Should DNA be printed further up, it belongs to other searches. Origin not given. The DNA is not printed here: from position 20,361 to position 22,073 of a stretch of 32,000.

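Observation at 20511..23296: KaiC-KaiB operon in a methanogen-type genome, in kaiC-then-kaiB order, coupled to sensory and redox genes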

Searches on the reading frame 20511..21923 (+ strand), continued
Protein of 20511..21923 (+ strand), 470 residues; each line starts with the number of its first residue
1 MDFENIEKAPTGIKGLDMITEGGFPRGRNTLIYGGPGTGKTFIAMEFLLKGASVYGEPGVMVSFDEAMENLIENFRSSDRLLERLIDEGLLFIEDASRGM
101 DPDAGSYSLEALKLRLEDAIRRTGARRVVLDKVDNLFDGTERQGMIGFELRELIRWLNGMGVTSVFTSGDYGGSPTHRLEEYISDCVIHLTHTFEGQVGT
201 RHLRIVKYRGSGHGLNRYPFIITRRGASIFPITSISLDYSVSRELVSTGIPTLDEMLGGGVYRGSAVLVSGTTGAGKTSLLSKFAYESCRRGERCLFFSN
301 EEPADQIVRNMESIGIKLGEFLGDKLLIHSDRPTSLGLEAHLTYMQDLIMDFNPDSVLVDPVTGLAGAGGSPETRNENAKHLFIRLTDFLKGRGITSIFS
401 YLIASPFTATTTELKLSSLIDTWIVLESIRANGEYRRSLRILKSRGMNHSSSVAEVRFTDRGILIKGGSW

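Call 43: find_homologous_proteins(query=L001:7683-9668:+, max_evalue=1e-10)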
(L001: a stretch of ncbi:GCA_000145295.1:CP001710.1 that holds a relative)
Query L001:7683-9668:+ (662 aa): 6625 proteins with E <= 1e-10 among 8000 candidates; the best 120 are listed.
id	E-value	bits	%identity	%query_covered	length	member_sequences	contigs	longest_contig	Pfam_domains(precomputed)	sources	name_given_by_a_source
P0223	0.0e+0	1467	98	100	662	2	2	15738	PF13188.14,PF14417.13,PF13581.13,PF08448.17,PF02518.32,PF00989.32,PF07568.19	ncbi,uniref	ncbi:MEDS domain-containing protein [Methanothermobacter sp.]|uniref:MEDS domain-containing protein 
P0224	0.0e+0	1030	68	100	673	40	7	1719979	PF13188.14,PF14417.13,PF13581.13,PF08448.17,PF02518.32,PF00989.32,PF07536.21,PF07568.19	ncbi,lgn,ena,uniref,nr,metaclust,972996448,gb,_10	ncbi:PAS domain S-box-containing protein [Methanothermobacter defluvii]|uniref:histidine kinase n=2 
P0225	2.7e-281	953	65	97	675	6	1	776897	PF13426.14,PF13188.14,PF14417.13,PF13581.13,PF08448.17,PF02518.32,PF00989.32,PF07568.19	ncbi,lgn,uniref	ncbi:MEDS domain-containing protein [Methanothermobacter marburgensis]|uniref:MEDS domain-containing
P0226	5.2e-280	948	65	97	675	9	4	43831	PF13426.14,PF13188.14,PF14417.13,PF13581.13,PF08448.17,PF02518.32,PF00989.32,PF07568.19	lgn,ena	-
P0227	8.2e-273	925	63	100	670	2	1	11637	PF13188.14,PF14417.13,PF13581.13,PF08448.17,PF02518.32,PF00989.32,PF07568.19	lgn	-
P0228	1.5e-267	907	63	100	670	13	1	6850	PF13188.14,PF14417.13,PF13581.13,PF08448.17,PF02518.32,PF00989.32,PF07568.19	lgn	-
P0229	3.4e-257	873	61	96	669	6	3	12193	PF13426.14,PF13188.14,PF14417.13,PF13581.13,PF08448.17,PF02518.32,PF00989.32,PF07568.19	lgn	-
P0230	1.3e-251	855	60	97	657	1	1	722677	PF13426.14,PF13188.14,PF14417.13,PF13581.13,PF08448.17,PF02518.32,PF00989.32,PF07568.19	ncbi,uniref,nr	ncbi:MEDS domain-containing protein [Methanothermobacter sp. K4]|uniref:MEDS domain-containing prote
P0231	1.3e-245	835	58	98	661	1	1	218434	PF13426.14,PF13188.14,PF14417.13,PF13581.13,PF08448.17,PF02518.32,PF00989.32,PF07568.19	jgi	-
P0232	1.0e-189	650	45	97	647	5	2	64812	PF13426.14,PF13188.14,PF14417.13,PF08448.17,PF02518.32,PF00989.32,PF07536.21,PF07568.19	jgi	-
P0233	1.4e-189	650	45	97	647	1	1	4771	PF13426.14,PF13188.14,PF14417.13,PF08448.17,PF02518.32,PF00989.32,PF07536.21,PF07568.19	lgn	-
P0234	7.0e-189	647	45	97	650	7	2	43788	PF13426.14,PF13188.14,PF14417.13,PF13581.13,PF08448.17,PF02518.32,PF00989.32,PF07536.21,PF07568.19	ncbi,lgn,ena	-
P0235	4.2e-188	645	44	97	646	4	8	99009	PF13426.14,PF13188.14,PF14417.13,PF13581.13,PF08448.17,PF02518.32,PF00989.32,PF07536.21,PF07568.19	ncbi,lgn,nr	ncbi:MAG: two-component system, sensor histidine kinase PdtaS [Methanobacteriaceae archaeon]|nr:two-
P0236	7.3e-188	644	44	97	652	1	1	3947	PF13426.14,PF13188.14,PF14417.13,PF08448.17,PF02518.32,PF00989.32,PF07536.21,PF07568.19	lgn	-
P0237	2.5e-187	642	44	97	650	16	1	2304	PF13426.14,PF13188.14,PF14417.13,PF13581.13,PF08448.17,PF02518.32,PF00989.32,PF07536.21,PF07568.19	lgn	-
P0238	2.2e-186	639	44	95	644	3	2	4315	PF13426.14,PF13188.14,PF14417.13,PF13581.13,PF08448.17,PF02518.32,PF00989.32,PF07536.21,PF07568.19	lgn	-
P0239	2.2e-185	636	44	96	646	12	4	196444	PF13426.14,PF13188.14,PF14417.13,PF13581.13,PF08448.17,PF02518.32,PF00989.32,PF07536.21,PF07568.19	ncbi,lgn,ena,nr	ncbi:MAG TPA: PAS domain S-box protein [Methanothermobacter sp.]|nr:PAS domain S-box protein [Methan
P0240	3.4e-183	629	44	95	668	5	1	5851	PF13426.14,PF13188.14,PF14417.13,PF13581.13,PF08448.17,PF02518.32,PF00989.32,PF07536.21,PF07568.19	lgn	-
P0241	3.6e-133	463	40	57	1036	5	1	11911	PF13426.14,PF13188.14,PF13185.13,PF14417.13,PF07568.19,PF08447.19,PF12860.14,PF01590.33,PF13581.13,PF08448.17,PF02518.32,PF00989.32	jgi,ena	-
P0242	6.2e-128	446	39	55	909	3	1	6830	PF13426.14,PF13188.14,PF13185.13,PF14417.13,PF13492.13,PF07568.19,PF08447.19,PF12860.14,PF01590.33,PF13581.13,PF08448.17,PF02518.32,PF00989.32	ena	-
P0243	1.6e-121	425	47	34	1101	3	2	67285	PF13596.13,PF08447.19,PF13426.14,PF13188.14,PF14417.13,PF08448.17,PF02518.32,PF00989.32,PF07536.21,PF14598.13,PF07568.19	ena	-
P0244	4.6e-118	413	32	66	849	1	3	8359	PF13596.13,PF08447.19,PF13426.14,PF13188.14,PF14417.13,PF08448.17,PF02518.32,PF00989.32,PF07536.21,PF14598.13,PF07568.19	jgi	jgi:PAS domain S-box-containing protein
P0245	1.1e-113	399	32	56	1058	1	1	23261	PF08447.19,PF13426.14,PF13188.14,PF14417.13,PF13581.13,PF08448.17,PF02518.32,PF00989.32,PF14598.13,PF07568.19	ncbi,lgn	-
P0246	1.5e-113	399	36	96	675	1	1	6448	PF08447.19,PF13426.14,PF13188.14,PF14417.13,PF13581.13,PF08448.17,PF02518.32,PF00989.32,PF07568.19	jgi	-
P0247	1.0e-111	392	35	58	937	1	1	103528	PF13426.14,PF13188.14,PF14417.13,PF07568.19,PF13596.13,PF08447.19,PF12860.14,PF13581.13,PF08448.17,PF02518.32,PF00989.32,PF14598.13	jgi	jgi:PAS domain S-box-containing protein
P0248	8.0e-111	389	35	96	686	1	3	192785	PF08447.19,PF13426.14,PF13188.14,PF14417.13,PF13581.13,PF08448.17,PF02518.32,PF00989.32,PF07536.21,PF14598.13,PF07568.19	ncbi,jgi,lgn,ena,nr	ncbi:MAG: hypothetical protein CVV28_09295 [Methanobacteriales archaeon HGW-Methanobacteriales-1]|jg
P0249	1.4e-110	389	36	96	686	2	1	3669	PF08447.19,PF13426.14,PF13188.14,PF12860.14,PF14417.13,PF13581.13,PF08448.17,PF02518.32,PF00989.32,PF07568.19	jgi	-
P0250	6.8e-110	386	35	96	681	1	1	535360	PF08447.19,PF13426.14,PF13188.14,PF14417.13,PF13581.13,PF08448.17,PF02518.32,PF00989.32,PF07568.19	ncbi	-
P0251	1.5e-109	385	34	65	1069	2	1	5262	PF13426.14,PF13188.14,PF14417.13,PF07568.19,PF13596.13,PF08447.19,PF12860.14,PF13581.13,PF08448.17,PF02518.32,PF00989.32,PF07536.21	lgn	-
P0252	4.6e-109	384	35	58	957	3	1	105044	PF08447.19,PF13426.14,PF13188.14,PF14417.13,PF08448.17,PF02518.32,PF00989.32,PF07536.21,PF07568.19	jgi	jgi:PAS domain S-box-containing protein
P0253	4.3e-108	380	44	33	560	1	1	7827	PF08447.19,PF14417.13,PF13581.13,PF02518.32,PF14598.13,PF07568.19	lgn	-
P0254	5.9e-108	380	43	33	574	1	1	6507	PF08447.19,PF13426.14,PF14417.13,PF13581.13,PF02518.32,PF14598.13,PF07568.19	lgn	-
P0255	1.5e-107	379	41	35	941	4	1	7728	PF08447.19,PF13426.14,PF13188.14,PF14417.13,PF13581.13,PF08448.17,PF02518.32,PF00989.32,PF14598.13,PF07568.19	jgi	jgi:PAS domain S-box-containing protein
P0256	3.4e-107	377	34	97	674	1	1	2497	PF08447.19,PF13426.14,PF13188.14,PF14417.13,PF13581.13,PF08448.17,PF02518.32,PF00989.32,PF07568.19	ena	-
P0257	7.9e-107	376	43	33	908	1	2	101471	PF08447.19,PF13426.14,PF13188.14,PF13185.13,PF14417.13,PF13581.13,PF02518.32,PF07536.21,PF07568.19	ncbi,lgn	-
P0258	1.3e-106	376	40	35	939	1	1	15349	PF08447.19,PF13426.14,PF13188.14,PF12860.14,PF14417.13,PF13581.13,PF08448.17,PF02518.32,PF00989.32,PF14598.13,PF07568.19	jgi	jgi:PAS domain S-box-containing protein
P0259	2.1e-106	375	41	35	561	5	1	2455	PF08447.19,PF13426.14,PF14417.13,PF13581.13,PF02518.32,PF07536.21,PF07568.19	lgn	-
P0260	2.7e-106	375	42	34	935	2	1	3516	PF08447.19,PF13426.14,PF13188.14,PF14417.13,PF13581.13,PF08448.17,PF02518.32,PF00989.32,PF07568.19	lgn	-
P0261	3.5e-106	374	32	57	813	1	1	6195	PF08447.19,PF13426.14,PF13188.14,PF14417.13,PF13581.13,PF08448.17,PF02518.32,PF00989.32,PF14598.13,PF07568.19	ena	-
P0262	2.3e-105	371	40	35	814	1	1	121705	PF08447.19,PF13426.14,PF13188.14,PF14417.13,PF13581.13,PF02518.32,PF00989.32,PF14598.13,PF07568.19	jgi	jgi:PAS domain S-box-containing protein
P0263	4.3e-105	371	35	58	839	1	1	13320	PF08447.19,PF13426.14,PF13188.14,PF12860.14,PF14417.13,PF13581.13,PF08448.17,PF02518.32,PF00989.32,PF07536.21,PF07568.19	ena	-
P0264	4.6e-105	370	35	97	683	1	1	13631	PF08447.19,PF13426.14,PF14417.13,PF13581.13,PF08448.17,PF02518.32,PF00989.32,PF07536.21,PF07568.19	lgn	-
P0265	5.2e-105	370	44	33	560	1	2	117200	PF08447.19,PF14417.13,PF13581.13,PF02518.32,PF07536.21,PF07568.19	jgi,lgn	jgi:PAS domain S-box-containing protein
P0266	2.1e-103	365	44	32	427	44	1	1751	PF14417.13,PF13581.13,PF02518.32,PF07568.19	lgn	-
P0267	3.0e-103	364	36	51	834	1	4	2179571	PF08447.19,PF13426.14,PF13188.14,PF14417.13,PF13581.13,PF08448.17,PF02518.32,PF00989.32,PF07536.21,PF07568.19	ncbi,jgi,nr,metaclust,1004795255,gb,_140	ncbi:MAG: MEDS domain-containing protein [Methanoregula sp.]|nr:MAG: MEDS domain-containing protein 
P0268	5.0e-103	364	34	65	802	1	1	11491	PF13426.14,PF13188.14,PF14417.13,PF07568.19,PF13596.13,PF08447.19,PF12860.14,PF13581.13,PF08448.17,PF02518.32,PF00989.32,PF07536.21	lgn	-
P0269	8.0e-103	363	45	32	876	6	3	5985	PF13426.14,PF13188.14,PF13185.13,PF24820.2,PF14417.13,PF07568.19,PF13596.13,PF08447.19,PF01590.33,PF08448.17,PF02518.32,PF00989.32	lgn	-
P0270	9.3e-103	363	35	56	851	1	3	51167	PF08447.19,PF13426.14,PF13188.14,PF14417.13,PF08448.17,PF02518.32,PF00989.32,PF07536.21,PF07568.19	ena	-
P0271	1.8e-102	362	43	32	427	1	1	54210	PF14417.13,PF13581.13,PF02518.32,PF07568.19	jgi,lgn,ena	jgi:two-component sensor histidine kinase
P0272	1.4e-101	359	43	35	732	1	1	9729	PF08447.19,PF06745.20,PF13185.13,PF14417.13,PF13581.13,PF08448.17,PF02518.32,PF00989.32,PF07536.21,PF07568.19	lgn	-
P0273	1.5e-101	359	30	68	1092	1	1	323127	PF13426.14,PF13188.14,PF13185.13,PF24820.2,PF14417.13,PF07568.19,PF08447.19,PF01590.33,PF13581.13,PF08448.17,PF02518.32,PF00989.32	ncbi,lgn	-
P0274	2.3e-101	358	35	59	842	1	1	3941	PF08447.19,PF13426.14,PF13188.14,PF18095.8,PF12860.14,PF14417.13,PF08448.17,PF02518.32,PF00989.32,PF07536.21,PF07568.19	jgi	jgi:PAS domain S-box-containing protein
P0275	5.3e-101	357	44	34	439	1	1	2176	PF14417.13,PF13581.13,PF02518.32,PF07568.19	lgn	-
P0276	9.4e-101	356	34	69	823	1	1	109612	PF08447.19,PF13426.14,PF13188.14,PF24820.2,PF14417.13,PF08448.17,PF02518.32,PF00989.32,PF07536.21,PF07568.19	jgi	jgi:PAS domain S-box-containing protein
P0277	1.8e-99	352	47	30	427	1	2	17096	PF14417.13,PF13581.13,PF02518.32,PF07568.19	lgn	-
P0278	2.1e-99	352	32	49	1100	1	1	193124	PF13426.14,PF13188.14,PF23050.2,PF24820.2,PF14417.13,PF07568.19,PF13596.13,PF08447.19,PF02743.25,PF08448.17,PF02518.32,PF00989.32,PF14598.13,PF02213.22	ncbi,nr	ncbi:MAG: hypothetical protein C3F06_11555 [Candidatus Methanoperedenaceae archaeon]|nr:MAG: hypothe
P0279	1.0e-98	349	36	55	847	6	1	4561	PF08447.19,PF13426.14,PF13188.14,PF14417.13,PF13581.13,PF08448.17,PF02518.32,PF00989.32,PF07536.21,PF07568.19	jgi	jgi:PAS domain S-box-containing protein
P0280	1.4e-98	349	44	34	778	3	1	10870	PF08447.19,PF13426.14,PF13188.14,PF13185.13,PF14417.13,PF01590.33,PF08448.17,PF02518.32,PF00989.32,PF07568.19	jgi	jgi:PAS domain S-box-containing protein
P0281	1.5e-98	349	31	58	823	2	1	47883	PF08447.19,PF13426.14,PF13188.14,PF24820.2,PF14417.13,PF13581.13,PF08448.17,PF02518.32,PF00989.32,PF07536.21,PF07568.19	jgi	-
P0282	1.7e-98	349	38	51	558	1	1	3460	PF13426.14,PF14417.13,PF13581.13,PF08448.17,PF02518.32,PF00989.32,PF07536.21,PF07568.19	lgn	-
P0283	1.1e-97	346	45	31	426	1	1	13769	PF14417.13,PF13581.13,PF02518.32,PF07568.19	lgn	-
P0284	2.4e-97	345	33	95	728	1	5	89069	PF08447.19,PF13426.14,PF13188.14,PF14417.13,PF13581.13,PF08448.17,PF02518.32,PF00989.32,PF07536.21,PF07568.19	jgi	jgi:PAS domain S-box-containing protein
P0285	6.5e-95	337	33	96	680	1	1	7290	PF08447.19,PF13426.14,PF06745.20,PF14417.13,PF08448.17,PF02518.32,PF00989.32,PF07536.21,PF07568.19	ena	-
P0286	6.0e-94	334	39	42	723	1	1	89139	PF08447.19,PF06745.20,PF13185.13,PF14417.13,PF01590.33,PF13581.13,PF08448.17,PF02518.32,PF00989.32,PF07568.19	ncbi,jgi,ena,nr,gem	ncbi:MAG: MEDS domain-containing protein [Candidatus Riflebacteria bacterium]|nr:MEDS domain-contain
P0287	2.8e-93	332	34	53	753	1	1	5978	PF08447.19,PF13426.14,PF13188.14,PF13185.13,PF14417.13,PF01590.33,PF08448.17,PF02518.32,PF13492.13,PF00989.32,PF07568.19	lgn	-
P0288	4.9e-93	331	31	53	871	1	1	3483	PF08447.19,PF13426.14,PF13188.14,PF13185.13,PF14417.13,PF13581.13,PF08448.17,PF02518.32,PF00989.32,PF07536.21,PF07568.19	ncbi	-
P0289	5.8e-91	324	32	56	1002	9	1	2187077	PF08447.19,PF13426.14,PF13188.14,PF13185.13,PF14417.13,PF01590.33,PF08448.17,PF02518.32,PF00989.32,PF07536.21,PF07568.19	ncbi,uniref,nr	ncbi:PAS domain S-box protein [Methanobacterium alkalithermotolerans]|uniref:PAS domain S-box protei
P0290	7.0e-91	324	42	35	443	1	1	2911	PF14417.13,PF02518.32,PF07536.21,PF07568.19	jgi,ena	-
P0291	1.6e-90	322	36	38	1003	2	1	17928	PF08447.19,PF13426.14,PF13188.14,PF13185.13,PF14417.13,PF01590.33,PF08448.17,PF02518.32,PF00989.32,PF07536.21,PF07568.19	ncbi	-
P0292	7.8e-90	320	31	95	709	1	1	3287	PF08447.19,PF13426.14,PF14417.13,PF08448.17,PF02518.32,PF07536.21,PF07568.19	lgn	-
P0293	8.5e-90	320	31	53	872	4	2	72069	PF08447.19,PF13426.14,PF13188.14,PF13185.13,PF14417.13,PF13581.13,PF08448.17,PF02518.32,PF00989.32,PF07536.21,PF07568.19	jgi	jgi:PAS domain S-box-containing protein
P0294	1.1e-89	320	46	30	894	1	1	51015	PF13426.14,PF13188.14,PF13185.13,PF14417.13,PF13492.13,PF07568.19,PF08447.19,PF01590.33,PF08448.17,PF02518.32,PF00989.32,PF07536.21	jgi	jgi:PAS domain S-box-containing protein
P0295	5.8e-89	317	41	35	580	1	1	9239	PF14417.13,PF13581.13,PF08448.17,PF02518.32,PF07536.21,PF07568.19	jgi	-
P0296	1.1e-88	316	31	53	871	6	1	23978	PF08447.19,PF13426.14,PF13188.14,PF13185.13,PF14417.13,PF13581.13,PF08448.17,PF02518.32,PF00989.32,PF07536.21,PF07568.19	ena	-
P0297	9.7e-88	313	41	34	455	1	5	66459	PF14417.13,PF02518.32,PF07536.21,PF07568.19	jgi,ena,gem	-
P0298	2.4e-87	312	31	53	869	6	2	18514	PF08447.19,PF13426.14,PF13188.14,PF13185.13,PF14417.13,PF13581.13,PF08448.17,PF02518.32,PF00989.32,PF07536.21,PF07568.19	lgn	-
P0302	3.6e-78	282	30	96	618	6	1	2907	PF14417.13,PF02518.32,PF07536.21,PF07568.19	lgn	-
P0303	4.0e-78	281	31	56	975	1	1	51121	PF08447.19,PF13426.14,PF13188.14,PF14417.13,PF08448.17,PF02518.32,PF00989.32,PF07568.19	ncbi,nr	ncbi:MAG: PAS domain S-box protein [Methanoregula sp.]|nr:PAS domain S-box protein [Methanoregula sp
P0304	8.6e-78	280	38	52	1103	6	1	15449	PF08447.19,PF13426.14,PF13188.14,PF12860.14,PF24820.2,PF14417.13,PF17765.8,PF08448.17,PF02518.32,PF00512.32,PF00989.32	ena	-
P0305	2.9e-77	279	31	56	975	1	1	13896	PF08447.19,PF13426.14,PF13188.14,PF14417.13,PF08448.17,PF02518.32,PF00989.32,PF07568.19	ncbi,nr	ncbi:MAG: PAS domain S-box protein [Methanoregula sp.]|nr:PAS domain S-box protein [Methanoregula sp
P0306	3.3e-77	278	40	37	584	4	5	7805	PF08447.19,PF13426.14,PF14417.13,PF02518.32,PF07536.21,PF07568.19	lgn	-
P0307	5.7e-77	278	34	74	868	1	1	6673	PF13426.14,PF13188.14,PF13185.13,PF14417.13,PF07730.20,PF13492.13,PF08447.19,PF01590.33,PF13581.13,PF08448.17,PF02518.32,PF00989.32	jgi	jgi:PAS domain S-box-containing protein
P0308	5.4e-76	274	34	73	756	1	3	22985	PF08447.19,PF13426.14,PF13188.14,PF14417.13,PF08448.17,PF02518.32,PF00512.32,PF00989.32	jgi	jgi:chemotaxis family two-component system sensor kinase Cph1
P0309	1.0e-75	274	32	48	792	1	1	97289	PF08447.19,PF13426.14,PF13188.14,PF14417.13,PF08448.17,PF02518.32,PF00989.32,PF07536.21,PF07568.19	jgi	jgi:PAS domain S-box-containing protein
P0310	1.1e-75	273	37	55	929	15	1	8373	PF08447.19,PF13426.14,PF13188.14,PF13185.13,PF14417.13,PF01590.33,PF13581.13,PF07730.20,PF08448.17,PF02518.32,PF00989.32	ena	-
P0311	1.7e-75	273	46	34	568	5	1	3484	PF14417.13,PF13581.13,PF02518.32,PF07536.21,PF07568.19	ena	-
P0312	1.9e-75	273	29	95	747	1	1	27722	PF13426.14,PF13185.13,PF14417.13,PF01590.33,PF13581.13,PF08448.17,PF02518.32,PF13492.13,PF00989.32,PF07536.21,PF07568.19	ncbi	-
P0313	3.2e-75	272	38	55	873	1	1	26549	PF13596.13,PF08447.19,PF13426.14,PF13188.14,PF12860.14,PF24820.2,PF14417.13,PF08448.17,PF02518.32,PF00512.32,PF00989.32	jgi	jgi:PAS domain S-box-containing protein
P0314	8.6e-75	270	34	63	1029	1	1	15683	PF13426.14,PF13188.14,PF24820.2,PF14417.13,PF24990.1,PF07568.19,PF13596.13,PF08447.19,PF12860.14,PF08448.17,PF02518.32,PF00989.32,PF07536.21,PF14598.13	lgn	-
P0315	9.4e-75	270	32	48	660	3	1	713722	PF13426.14,PF14417.13,PF08448.17,PF02518.32,PF00989.32,PF07536.21,PF07568.19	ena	-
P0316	1.0e-73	267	33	58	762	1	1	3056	PF08447.19,PF13426.14,PF13188.14,PF13185.13,PF24820.2,PF14417.13,PF08448.17,PF00989.32,PF07536.21,PF07568.19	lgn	-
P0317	1.4e-73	266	32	48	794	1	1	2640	PF08447.19,PF13426.14,PF13188.14,PF14417.13,PF08448.17,PF02518.32,PF00989.32,PF07536.21,PF07568.19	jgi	-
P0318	3.8e-73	265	35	56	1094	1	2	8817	PF08447.19,PF13426.14,PF13188.14,PF12860.14,PF14417.13,PF07730.20,PF08448.17,PF02518.32,PF00989.32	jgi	-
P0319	1.2e-72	263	39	32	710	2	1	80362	PF08447.19,PF13426.14,PF13188.14,PF14417.13,PF13581.13,PF08448.17,PF02518.32,PF00989.32,PF07536.21,PF07568.19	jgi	jgi:PAS domain S-box-containing protein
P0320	1.1e-71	260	30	96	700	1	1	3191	PF08447.19,PF13426.14,PF13188.14,PF14417.13,PF07730.20,PF08448.17,PF02518.32,PF00989.32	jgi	-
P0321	2.4e-71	259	32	71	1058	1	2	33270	PF13426.14,PF13188.14,PF13185.13,PF14417.13,PF07730.20,PF13596.13,PF08447.19,PF12860.14,PF01590.33,PF08448.17,PF02518.32,PF00989.32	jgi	jgi:PAS domain S-box-containing protein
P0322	1.2e-70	257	36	54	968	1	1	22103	PF08447.19,PF13426.14,PF13188.14,PF12860.14,PF14417.13,PF13581.13,PF07730.20,PF08448.17,PF02518.32,PF00989.32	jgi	-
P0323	1.3e-70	257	38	50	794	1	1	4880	PF13426.14,PF13188.14,PF13185.13,PF14417.13,PF01590.33,PF13581.13,PF07730.20,PF08448.17,PF02518.32,PF00989.32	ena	-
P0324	2.0e-70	256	34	48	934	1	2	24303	PF13426.14,PF13188.14,PF14417.13,PF08348.19,PF07568.19,PF08447.19,PF12860.14,PF08448.17,PF02518.32,PF00989.32,PF07536.21,PF14598.13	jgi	jgi:PAS domain S-box-containing protein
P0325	2.3e-70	256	31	48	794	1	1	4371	PF08447.19,PF13426.14,PF13188.14,PF14417.13,PF08448.17,PF00989.32,PF07536.21,PF07568.19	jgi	jgi:PAS domain S-box-containing protein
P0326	4.5e-70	255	37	56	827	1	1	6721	PF13596.13,PF08447.19,PF13426.14,PF13188.14,PF12860.14,PF14417.13,PF13581.13,PF08448.17,PF02518.32,PF00512.32,PF00989.32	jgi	jgi:PAS domain S-box-containing protein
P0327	8.4e-70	254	29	98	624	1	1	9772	PF13426.14,PF13188.14,PF14417.13,PF02518.32,PF00989.32,PF07536.21,PF07568.19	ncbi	-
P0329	3.2e-69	252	40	53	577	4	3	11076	PF08447.19,PF13426.14,PF13188.14,PF14417.13,PF08448.17,PF02518.32,PF00512.32,PF00989.32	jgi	jgi:PAS domain S-box-containing protein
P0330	1.3e-68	250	46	40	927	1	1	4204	PF08447.19,PF13426.14,PF13188.14,PF24820.2,PF14417.13,PF08448.17,PF02518.32,PF00512.32,PF00989.32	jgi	-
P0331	2.4e-68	249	39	53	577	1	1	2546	PF08447.19,PF13426.14,PF13188.14,PF14417.13,PF08448.17,PF02518.32,PF00512.32,PF00989.32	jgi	jgi:PAS domain S-box-containing protein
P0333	2.6e-67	246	40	47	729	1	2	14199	PF08447.19,PF13426.14,PF13188.14,PF13185.13,PF12860.14,PF14417.13,PF08448.17,PF00989.32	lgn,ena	-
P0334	3.2e-67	245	41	53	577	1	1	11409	PF08447.19,PF13426.14,PF13188.14,PF14417.13,PF08448.17,PF02518.32,PF00512.32,PF00989.32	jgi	-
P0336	5.1e-67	245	40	53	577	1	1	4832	PF08447.19,PF13426.14,PF13188.14,PF14417.13,PF08448.17,PF02518.32,PF00512.32,PF00989.32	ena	-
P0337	5.8e-67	245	43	40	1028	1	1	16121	PF08447.19,PF13426.14,PF13188.14,PF13185.13,PF12860.14,PF14417.13,PF01590.33,PF08448.17,PF02518.32,PF00512.32,PF00989.32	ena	-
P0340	1.7e-66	243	28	98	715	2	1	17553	PF08447.19,PF13426.14,PF13188.14,PF14417.13,PF08448.17,PF02518.32,PF00512.32,PF00989.32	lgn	-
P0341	2.1e-66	243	35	55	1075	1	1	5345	PF13596.13,PF08447.19,PF13426.14,PF13188.14,PF24820.2,PF14417.13,PF07730.20,PF08448.17,PF02518.32,PF00989.32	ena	-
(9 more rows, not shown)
